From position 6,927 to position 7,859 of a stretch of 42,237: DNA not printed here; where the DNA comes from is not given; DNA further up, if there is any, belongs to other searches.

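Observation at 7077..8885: Counter-oriented AT-rich three-gene cassette (73-aa protein, 2TM protein, SEC-C-motif protein): candidate uncharacterised exclusion/defence or lysogenic-conversion module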

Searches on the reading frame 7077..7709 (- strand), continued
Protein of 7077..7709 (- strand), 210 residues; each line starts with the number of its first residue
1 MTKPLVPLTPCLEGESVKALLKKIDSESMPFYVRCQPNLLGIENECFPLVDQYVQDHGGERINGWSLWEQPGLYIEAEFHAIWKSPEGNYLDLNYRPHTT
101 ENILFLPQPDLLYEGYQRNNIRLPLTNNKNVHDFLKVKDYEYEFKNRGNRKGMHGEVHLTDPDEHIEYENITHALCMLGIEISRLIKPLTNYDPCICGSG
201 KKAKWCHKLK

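Call 72: find_encoding_contigs(protein=P0025, flank=5000, max_places=4)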
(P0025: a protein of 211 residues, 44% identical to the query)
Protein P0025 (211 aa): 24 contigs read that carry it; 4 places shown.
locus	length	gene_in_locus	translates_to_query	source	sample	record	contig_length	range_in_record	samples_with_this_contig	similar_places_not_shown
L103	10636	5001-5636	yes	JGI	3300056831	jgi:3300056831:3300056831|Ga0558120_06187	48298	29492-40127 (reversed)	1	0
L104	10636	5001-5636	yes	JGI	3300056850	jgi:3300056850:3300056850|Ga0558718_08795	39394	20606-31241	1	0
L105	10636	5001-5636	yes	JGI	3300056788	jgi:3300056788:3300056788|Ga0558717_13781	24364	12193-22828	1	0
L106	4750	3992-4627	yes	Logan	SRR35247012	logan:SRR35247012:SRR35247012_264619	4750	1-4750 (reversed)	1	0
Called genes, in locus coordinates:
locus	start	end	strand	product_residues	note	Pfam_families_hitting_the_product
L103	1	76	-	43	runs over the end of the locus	-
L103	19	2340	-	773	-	PF07715:Plug, PF00593:TonB_dep_Rec_b-barrel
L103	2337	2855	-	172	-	PF13689:DUF4154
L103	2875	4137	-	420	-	PF17152:CHASE8, PF00672:HAMP (weak), PF00990:GGDEF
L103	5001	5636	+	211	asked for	-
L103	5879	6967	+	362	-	PF10987:DUF2806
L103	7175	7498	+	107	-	-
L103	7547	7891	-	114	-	PF05016:ParE_toxin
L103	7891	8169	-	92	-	PF03693:ParD_antitoxin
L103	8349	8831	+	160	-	-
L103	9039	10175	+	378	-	PF00561:Abhydrolase_1, PF12146:Hydrolase_4, PF12697:Abhydrolase_6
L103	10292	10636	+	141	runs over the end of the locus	-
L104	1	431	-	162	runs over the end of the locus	-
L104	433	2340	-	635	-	PF07715:Plug, PF00593:TonB_dep_Rec_b-barrel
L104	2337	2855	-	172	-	PF13689:DUF4154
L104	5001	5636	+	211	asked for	-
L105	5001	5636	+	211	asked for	-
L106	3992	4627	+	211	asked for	-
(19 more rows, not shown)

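Call 73: fold_search(model_id=the predicted structure, library=viral)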
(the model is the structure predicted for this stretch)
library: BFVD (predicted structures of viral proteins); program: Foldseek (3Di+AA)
matches with E <= 10: 333; with E <= 0.001: 2
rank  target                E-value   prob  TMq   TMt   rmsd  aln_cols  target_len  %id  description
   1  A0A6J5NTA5            2.7e-06  1.00  0.40  0.23  12.2       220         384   14  GIY-YIG_COG3680 domain containing protein [uncultured Caudovirales phage]
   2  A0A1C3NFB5            9.0e-04  0.99  0.30  0.34  18.8       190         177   11  (no name in the UniProt tables at hand)
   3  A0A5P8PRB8            2.1e-03  1.00  0.35  0.52   9.9       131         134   15  Uncharacterized protein [Vibrio phage phi50-12]
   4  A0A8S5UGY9            3.8e-02  0.91  0.31  0.43  10.7       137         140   10  Uncharacterized protein [Myoviridae sp. ctshb19]
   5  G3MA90                1.1e-01  0.30  0.16  0.16  12.7       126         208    9  Gp349 [Bacillus phage G]
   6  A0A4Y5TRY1            1.4e-01  0.12  0.18  0.07  23.8       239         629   10  (no name in the UniProt tables at hand)
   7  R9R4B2                1.7e-01  0.41  0.26  0.35  13.5       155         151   11  Uncharacterized protein [Vibrio phage JA-1]
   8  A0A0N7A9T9            1.7e-01  0.05  0.13  0.15  17.3       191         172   12  (no name in the UniProt tables at hand)
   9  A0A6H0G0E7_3          1.8e-01  0.06  0.12  0.03  20.0       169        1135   11  (no name in the UniProt tables at hand)
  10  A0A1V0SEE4            2.0e-01  0.12  0.17  0.15  17.8       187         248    7  Uncharacterized protein [Indivirus ILV1]
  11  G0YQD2                2.5e-01  0.47  0.24  0.34  11.2       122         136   11  Gp040 [Erwinia phage vB_EamP-S6]
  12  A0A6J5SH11            2.7e-01  0.05  0.13  0.10  16.7       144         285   13  Gp6 domain containing protein [uncultured Caudovirales phage]
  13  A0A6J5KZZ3            2.8e-01  0.08  0.11  0.13  19.6       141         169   13  PAS domain [uncultured Caudovirales phage]
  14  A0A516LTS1            2.8e-01  0.07  0.14  0.18  17.9       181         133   12  (no name in the UniProt tables at hand)
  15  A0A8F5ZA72            3.2e-01  0.05  0.14  0.08  17.7       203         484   11  Phosphoprotein [Human respiratory syncytial virus]
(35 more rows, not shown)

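Call 91: find_related_loci(query=A3, collection=viral_contigs, flank=5000)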
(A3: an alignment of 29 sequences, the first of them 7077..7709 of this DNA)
Query A3 (210 aa) in viral_contigs; peptide patterns used: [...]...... (x = any residue, [..] = any of these).
99 stretches matched a pattern; 33 encode a relative of the query (tblastn E <= 1e-3); 33 distinct loci.
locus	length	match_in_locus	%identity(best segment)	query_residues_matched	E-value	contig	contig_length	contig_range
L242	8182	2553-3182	94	1-210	6e-135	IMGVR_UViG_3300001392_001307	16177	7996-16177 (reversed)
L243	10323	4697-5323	82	1-209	3e-119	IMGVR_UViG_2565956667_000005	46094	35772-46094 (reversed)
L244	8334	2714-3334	82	1-207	3e-116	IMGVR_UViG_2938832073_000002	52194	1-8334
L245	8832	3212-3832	81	1-207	2e-115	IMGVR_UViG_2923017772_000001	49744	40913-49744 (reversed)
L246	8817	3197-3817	81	1-207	2e-115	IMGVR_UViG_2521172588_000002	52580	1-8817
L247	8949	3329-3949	81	1-207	2e-115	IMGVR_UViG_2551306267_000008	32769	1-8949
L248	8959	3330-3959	79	1-210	2e-114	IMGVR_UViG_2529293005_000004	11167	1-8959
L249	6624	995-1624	78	1-210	5e-113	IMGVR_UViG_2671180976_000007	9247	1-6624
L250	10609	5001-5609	54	7-210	5e-71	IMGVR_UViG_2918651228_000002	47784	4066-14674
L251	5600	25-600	35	9-207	6e-39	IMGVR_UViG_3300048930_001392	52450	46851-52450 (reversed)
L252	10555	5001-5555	34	16-207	2e-36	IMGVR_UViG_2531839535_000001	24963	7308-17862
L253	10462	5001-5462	38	1-159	2e-33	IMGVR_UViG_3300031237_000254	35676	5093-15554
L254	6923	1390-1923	34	6-184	1e-33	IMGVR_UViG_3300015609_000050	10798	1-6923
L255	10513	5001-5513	37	13-184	9e-33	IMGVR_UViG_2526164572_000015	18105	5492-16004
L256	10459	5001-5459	37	6-159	1e-32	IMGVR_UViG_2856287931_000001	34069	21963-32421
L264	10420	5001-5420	36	45-185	1e-24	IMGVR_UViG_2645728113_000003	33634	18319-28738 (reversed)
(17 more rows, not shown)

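Call 105: search_dna_similar(query=window:7077-7709:-, collection=plasmids, mode=protein, max_rows=10)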
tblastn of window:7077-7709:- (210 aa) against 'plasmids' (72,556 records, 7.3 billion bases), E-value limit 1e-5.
Records with a match: 23; places in all: 24; records where one place covers at least 80% of the query: 18.
Best place of each record, by identity: <60% 23.
By first word of the organism name: Xanthomonas 17; Agrobacterium 3; Leisingera 1; Enterobacter 1; Novosphingobium 1.
By predicted mobility (MOB-suite, as given by PLSDB): mobilizable 11; conjugative 9; non-mobilizable 3.
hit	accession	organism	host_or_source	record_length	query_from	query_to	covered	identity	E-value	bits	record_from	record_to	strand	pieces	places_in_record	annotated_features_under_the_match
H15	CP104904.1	Xanthomonas hortorum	geranium,cell culture,leaf sample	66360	5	207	97%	35.5%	7e-35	137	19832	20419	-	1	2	SEC-C domain-containing protein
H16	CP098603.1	Xanthomonas hortorum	geranium,cell culture,leaf sample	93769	5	207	97%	35.5%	7e-35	137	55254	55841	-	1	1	SEC-C domain-containing protein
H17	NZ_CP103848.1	Xanthomonas hortorum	Pelargonium x hortorum,cell culture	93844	5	207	97%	35.5%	7e-35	137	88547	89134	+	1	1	SEC-C domain-containing protein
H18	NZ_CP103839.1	Xanthomonas hortorum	Pelargonium x hortorum,cell culture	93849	5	207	97%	35.5%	7e-35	137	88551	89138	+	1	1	SEC-C domain-containing protein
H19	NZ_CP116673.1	Xanthomonas hortorum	Pelargonium,cell culture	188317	5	207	97%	35.5%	6e-34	134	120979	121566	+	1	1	SEC-C domain-containing protein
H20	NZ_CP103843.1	Xanthomonas hortorum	Pelargonium x hortorum,cell culture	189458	5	207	97%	35.5%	6e-34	134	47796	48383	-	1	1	SEC-C domain-containing protein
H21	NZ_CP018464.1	Xanthomonas euvesicatoria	Capsicum frutescens,pathogen ...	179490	5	207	97%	35.5%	6e-34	134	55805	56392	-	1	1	SEC-C domain-containing protein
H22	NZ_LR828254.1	Xanthomonas hortorum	Solanum lycopersicum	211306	5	207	97%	35.5%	1e-33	134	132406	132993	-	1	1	SEC-C domain-containing protein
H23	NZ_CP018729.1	Xanthomonas hortorum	Solanum lycopersicum,tomato leaf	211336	5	207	97%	35.5%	1e-33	134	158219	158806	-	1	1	SEC-C domain-containing protein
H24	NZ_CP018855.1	Xanthomonas citri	Citrus hystrix,citrus leaf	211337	5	207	97%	35.5%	1e-33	134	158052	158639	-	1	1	SEC-C domain-containing protein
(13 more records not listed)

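Call 107: get_annotated_region(hit=H15, flank=5000)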
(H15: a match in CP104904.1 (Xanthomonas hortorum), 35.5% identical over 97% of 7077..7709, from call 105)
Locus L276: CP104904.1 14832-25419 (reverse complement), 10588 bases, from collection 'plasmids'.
description: Xanthomonas hortorum pv. pelargonii strain OSU778 plasmid p66_OSU778, complete sequence
organism: Xanthomonas hortorum (NCBI taxid 453602)
taxonomy: Bacteria; Pseudomonadota; Gammaproteobacteria; Lysobacterales; Lysobacteraceae; Xanthomonas; Xanthomonas hortorum
host: -; source: geranium,cell culture,leaf sample; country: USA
typing (MOB-suite, as given by PLSDB): mobilizable; replicon rep_cluster_156; relaxase MOBQ
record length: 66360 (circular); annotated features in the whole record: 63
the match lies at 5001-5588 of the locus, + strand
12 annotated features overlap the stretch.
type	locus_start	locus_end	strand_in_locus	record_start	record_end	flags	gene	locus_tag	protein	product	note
CDS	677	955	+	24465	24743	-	-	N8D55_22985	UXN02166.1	hypothetical protein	-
CDS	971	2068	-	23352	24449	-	-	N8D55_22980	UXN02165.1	AAA family ATPase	-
CDS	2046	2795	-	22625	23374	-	-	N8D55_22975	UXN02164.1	AAA family ATPase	-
CDS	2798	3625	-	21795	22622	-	-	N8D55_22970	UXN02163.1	AAA family ATPase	-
CDS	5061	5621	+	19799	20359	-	-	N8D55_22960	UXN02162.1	SEC-C domain-containing protein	-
CDS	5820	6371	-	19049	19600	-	-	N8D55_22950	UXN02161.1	3'-5' exoribonuclease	-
CDS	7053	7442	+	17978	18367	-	-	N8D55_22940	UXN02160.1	NYN domain-containing protein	-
CDS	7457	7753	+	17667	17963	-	-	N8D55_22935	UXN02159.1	NYN domain-containing protein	-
CDS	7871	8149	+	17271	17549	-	-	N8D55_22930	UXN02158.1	hypothetical protein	-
CDS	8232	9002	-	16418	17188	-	-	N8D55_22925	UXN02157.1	nucleotidyl transferase AbiEii/AbiGii toxin family protein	-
CDS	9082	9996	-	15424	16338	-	-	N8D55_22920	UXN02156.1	hypothetical protein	-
CDS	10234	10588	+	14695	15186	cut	-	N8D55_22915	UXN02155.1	hypothetical protein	-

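Call 111: search_protein_families(library=pfam, proteins=[L264:4878-5423:+, L264:5913-6974:-, L264:6664-8715:-, L264:8878-9795:+, L264:4056-4481:+, L264:3275-3796:+, L264:2087-2683:+, L253:4132-4986:+, L253:5001-5540:+, L253:6763-7695:+], max_evalue=0.001)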
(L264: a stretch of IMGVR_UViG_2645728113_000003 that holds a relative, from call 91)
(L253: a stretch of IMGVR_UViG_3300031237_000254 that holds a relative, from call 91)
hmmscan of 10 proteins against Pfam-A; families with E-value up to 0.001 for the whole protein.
L264:4878-5423:+ (181 aa): 0 families

L264:5913-6974:- (353 aa): 1 family
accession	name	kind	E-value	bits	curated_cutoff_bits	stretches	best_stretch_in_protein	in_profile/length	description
PF04860.17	Phage_portal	-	2.3e-13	50.5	39.1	1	121-338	60-269/321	Phage portal protein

L264:6664-8715:- (683 aa): 2 families
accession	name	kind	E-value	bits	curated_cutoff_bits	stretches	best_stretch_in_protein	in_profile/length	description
PF03237.21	Terminase_6N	-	4.8e-48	164.1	22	1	176-397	1-214/215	Terminase large subunit, T4likevirus-type, N-terminal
PF17289.8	Terminase_6C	-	2.9e-34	118.7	22.6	1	425-581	2-154/155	Terminase RNaseH-like domain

L264:8878-9795:+ (305 aa): 1 family
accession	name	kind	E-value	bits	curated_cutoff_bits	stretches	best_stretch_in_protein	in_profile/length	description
PF05929.16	Phage_GPO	-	1.5e-46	159.6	33.6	1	9-283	3-242/268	Phage capsid scaffolding protein (GPO) serine peptidase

L264:4056-4481:+ (141 aa): 2 families
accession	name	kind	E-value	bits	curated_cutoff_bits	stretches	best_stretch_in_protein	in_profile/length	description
PF13560.12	HTH_31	-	5.9e-07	30.1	27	1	34-82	3-52/64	Helix-turn-helix domain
PF01381.28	HTH_3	-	7.2e-05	23.2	23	1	37-81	1-45/55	Helix-turn-helix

L264:3275-3796:+ (173 aa): 0 families

L264:2087-2683:+ (198 aa): 0 families

L253:4132-4986:+ (284 aa): 2 families
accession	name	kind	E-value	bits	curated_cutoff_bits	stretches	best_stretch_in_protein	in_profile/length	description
PF01381.28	HTH_3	-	2.3e-05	24.8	23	1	13-56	1-44/55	Helix-turn-helix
PF13560.12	HTH_31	-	0.00017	22.2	27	1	9-53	2-47/64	Helix-turn-helix domain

L253:5001-5540:+ (179 aa): 0 families

L253:6763-7695:+ (310 aa): 0 families
